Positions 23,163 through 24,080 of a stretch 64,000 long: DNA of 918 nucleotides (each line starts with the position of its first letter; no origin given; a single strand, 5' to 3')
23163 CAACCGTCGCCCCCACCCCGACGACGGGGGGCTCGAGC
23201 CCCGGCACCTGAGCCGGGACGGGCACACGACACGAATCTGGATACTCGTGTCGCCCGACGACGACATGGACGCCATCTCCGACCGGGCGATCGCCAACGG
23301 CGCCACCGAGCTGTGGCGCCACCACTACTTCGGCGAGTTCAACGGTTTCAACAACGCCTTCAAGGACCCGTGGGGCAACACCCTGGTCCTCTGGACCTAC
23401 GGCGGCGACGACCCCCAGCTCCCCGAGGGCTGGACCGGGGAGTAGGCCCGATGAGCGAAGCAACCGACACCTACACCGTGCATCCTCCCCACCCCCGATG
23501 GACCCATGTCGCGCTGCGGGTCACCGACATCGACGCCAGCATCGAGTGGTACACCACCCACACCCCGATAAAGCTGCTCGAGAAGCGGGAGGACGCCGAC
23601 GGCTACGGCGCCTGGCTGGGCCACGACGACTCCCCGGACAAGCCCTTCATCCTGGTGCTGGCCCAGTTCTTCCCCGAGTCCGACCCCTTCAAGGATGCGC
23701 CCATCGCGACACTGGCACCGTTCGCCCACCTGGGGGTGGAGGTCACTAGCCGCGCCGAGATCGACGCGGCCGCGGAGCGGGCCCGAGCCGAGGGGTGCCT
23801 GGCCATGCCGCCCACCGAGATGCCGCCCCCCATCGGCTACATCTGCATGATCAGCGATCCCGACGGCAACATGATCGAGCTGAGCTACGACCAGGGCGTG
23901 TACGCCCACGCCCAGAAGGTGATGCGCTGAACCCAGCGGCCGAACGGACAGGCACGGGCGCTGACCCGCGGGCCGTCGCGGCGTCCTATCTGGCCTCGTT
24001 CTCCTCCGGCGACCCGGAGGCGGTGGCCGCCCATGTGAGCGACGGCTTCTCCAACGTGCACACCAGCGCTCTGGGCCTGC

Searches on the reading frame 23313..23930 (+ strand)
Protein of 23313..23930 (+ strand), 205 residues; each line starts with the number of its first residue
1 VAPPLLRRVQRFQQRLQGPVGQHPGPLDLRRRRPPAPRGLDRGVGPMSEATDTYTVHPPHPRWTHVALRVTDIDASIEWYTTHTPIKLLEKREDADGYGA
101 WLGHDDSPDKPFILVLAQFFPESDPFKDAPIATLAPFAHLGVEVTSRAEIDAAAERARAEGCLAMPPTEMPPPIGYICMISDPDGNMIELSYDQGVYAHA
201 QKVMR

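Call 79: search_protein_families(library=pfam, proteins=[window:23313-23930:+], max_evalue=0.001)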
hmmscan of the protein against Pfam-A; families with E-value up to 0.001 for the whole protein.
window:23313-23930:+ (205 aa): 2 families
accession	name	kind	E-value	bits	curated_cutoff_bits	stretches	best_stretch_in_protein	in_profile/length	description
PF00903.31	Glyoxalase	-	9.4e-14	52.3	20.6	1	64-190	3-121/121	Glyoxalase/Bleomycin resistance protein/Dioxygenase superfamily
PF13669.12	Glyoxalase_4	-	0.00023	21.9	27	0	61-83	67-89/109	Glyoxalase/Bleomycin resistance protein/Dioxygenase superfamily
